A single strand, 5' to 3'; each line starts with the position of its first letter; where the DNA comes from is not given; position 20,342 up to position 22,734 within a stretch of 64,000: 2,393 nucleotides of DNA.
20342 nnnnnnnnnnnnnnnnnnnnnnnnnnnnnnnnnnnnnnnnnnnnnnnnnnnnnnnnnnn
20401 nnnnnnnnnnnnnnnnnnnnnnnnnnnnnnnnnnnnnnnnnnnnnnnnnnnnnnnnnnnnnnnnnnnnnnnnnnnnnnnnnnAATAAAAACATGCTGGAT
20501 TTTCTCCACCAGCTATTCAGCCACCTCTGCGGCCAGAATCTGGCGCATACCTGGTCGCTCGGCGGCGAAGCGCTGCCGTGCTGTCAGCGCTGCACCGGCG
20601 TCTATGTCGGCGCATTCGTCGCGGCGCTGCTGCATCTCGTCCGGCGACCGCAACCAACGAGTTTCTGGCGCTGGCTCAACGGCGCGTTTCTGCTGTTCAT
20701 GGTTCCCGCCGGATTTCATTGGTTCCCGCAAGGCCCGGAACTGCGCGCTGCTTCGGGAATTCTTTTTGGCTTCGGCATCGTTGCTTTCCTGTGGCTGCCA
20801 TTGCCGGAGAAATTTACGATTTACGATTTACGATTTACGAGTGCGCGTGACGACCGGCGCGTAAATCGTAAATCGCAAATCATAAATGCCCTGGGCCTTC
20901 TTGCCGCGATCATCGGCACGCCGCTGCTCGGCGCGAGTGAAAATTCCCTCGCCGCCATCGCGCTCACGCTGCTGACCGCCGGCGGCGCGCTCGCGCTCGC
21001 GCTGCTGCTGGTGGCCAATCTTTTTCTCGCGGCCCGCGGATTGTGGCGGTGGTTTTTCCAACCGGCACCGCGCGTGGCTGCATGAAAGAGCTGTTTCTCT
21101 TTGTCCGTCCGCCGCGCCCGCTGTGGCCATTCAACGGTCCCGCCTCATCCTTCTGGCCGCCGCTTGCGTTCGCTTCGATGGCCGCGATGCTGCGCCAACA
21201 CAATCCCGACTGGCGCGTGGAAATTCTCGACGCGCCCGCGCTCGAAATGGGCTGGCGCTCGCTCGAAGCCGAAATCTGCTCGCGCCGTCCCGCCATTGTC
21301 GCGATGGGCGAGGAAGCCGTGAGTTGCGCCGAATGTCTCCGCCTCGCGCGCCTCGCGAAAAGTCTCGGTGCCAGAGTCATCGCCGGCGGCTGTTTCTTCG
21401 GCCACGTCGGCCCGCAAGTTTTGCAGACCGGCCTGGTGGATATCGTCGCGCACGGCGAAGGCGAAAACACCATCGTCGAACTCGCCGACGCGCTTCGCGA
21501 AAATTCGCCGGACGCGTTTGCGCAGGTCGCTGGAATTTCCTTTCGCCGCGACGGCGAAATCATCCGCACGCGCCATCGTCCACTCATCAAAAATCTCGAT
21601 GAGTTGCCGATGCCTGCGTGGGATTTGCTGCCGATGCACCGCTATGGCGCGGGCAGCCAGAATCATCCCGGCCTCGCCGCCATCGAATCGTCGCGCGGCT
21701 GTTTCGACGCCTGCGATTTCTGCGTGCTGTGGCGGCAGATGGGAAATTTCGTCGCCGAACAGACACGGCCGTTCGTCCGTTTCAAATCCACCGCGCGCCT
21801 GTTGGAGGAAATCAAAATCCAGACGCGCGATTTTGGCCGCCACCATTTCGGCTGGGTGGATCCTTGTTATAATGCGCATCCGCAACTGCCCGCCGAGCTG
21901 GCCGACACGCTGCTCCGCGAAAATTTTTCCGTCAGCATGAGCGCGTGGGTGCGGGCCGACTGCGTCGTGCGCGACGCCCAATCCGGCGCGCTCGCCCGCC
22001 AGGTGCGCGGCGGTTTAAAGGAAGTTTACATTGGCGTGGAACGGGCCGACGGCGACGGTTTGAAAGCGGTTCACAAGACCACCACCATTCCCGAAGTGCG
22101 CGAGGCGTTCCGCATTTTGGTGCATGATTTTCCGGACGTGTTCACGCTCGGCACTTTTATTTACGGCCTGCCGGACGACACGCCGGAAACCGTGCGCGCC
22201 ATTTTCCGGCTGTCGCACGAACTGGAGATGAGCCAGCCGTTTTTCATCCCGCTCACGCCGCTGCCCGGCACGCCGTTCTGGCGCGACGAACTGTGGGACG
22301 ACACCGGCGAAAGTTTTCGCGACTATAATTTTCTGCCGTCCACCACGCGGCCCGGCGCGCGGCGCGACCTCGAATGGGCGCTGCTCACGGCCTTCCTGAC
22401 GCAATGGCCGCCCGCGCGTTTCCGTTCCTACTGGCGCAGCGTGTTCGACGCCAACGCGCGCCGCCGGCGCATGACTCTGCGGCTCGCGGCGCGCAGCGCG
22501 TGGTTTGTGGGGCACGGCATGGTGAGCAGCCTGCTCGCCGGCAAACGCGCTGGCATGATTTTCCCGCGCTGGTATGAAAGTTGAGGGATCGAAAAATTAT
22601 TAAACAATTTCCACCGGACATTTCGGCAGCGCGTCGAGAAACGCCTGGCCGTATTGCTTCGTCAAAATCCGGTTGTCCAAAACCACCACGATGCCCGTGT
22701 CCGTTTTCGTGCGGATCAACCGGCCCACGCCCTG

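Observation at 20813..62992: Window-wide family of hairpin elements built from tandem 6-8-nt units, many tolerated in frame inside housekeeping genes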

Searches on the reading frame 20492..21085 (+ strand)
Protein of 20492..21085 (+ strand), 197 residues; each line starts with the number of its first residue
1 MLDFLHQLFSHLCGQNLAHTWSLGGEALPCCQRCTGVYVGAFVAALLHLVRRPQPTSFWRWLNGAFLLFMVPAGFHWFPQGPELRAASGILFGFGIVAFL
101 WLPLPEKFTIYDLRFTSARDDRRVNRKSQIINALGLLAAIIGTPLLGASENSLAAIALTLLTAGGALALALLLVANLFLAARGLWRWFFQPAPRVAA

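Call 5: search_protein_families(library=pfam, proteins=[window:20492-21085:+])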
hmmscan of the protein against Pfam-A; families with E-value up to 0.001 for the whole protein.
window:20492-21085:+ (197 aa): 1 family
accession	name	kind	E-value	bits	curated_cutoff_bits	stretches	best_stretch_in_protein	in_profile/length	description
PF09858.14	DUF2085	-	3e-11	44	25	1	13-98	1-89/90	Predicted membrane protein (DUF2085)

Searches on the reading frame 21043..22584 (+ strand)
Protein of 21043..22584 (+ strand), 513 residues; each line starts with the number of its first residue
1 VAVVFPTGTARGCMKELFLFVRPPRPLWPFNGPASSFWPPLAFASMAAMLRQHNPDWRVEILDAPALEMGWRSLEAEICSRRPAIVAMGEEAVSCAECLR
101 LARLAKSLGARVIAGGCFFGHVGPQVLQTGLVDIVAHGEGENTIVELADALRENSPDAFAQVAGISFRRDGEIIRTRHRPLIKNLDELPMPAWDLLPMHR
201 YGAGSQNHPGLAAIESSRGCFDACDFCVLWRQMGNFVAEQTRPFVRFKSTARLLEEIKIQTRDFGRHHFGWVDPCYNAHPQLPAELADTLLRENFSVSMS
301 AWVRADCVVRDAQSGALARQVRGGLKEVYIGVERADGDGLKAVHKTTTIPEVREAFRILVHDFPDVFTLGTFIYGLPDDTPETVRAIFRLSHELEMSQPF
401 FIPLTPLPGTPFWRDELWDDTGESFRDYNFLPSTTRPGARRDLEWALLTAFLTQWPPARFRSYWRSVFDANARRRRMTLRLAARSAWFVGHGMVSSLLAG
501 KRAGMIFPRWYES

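Call 5: search_protein_families(library=pfam, proteins=[window:21043-22584:+])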
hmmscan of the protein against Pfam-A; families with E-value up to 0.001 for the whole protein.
window:21043-22584:+ (513 aa): 2 families
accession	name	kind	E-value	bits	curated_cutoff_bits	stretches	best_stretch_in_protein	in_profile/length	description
PF04055.27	Radical_SAM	-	2.2e-09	38.2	29.5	1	214-389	1-164/166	Radical SAM superfamily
PF02310.24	B12-binding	-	4.1e-09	36.8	32.1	1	35-147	9-120/121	B12 binding domain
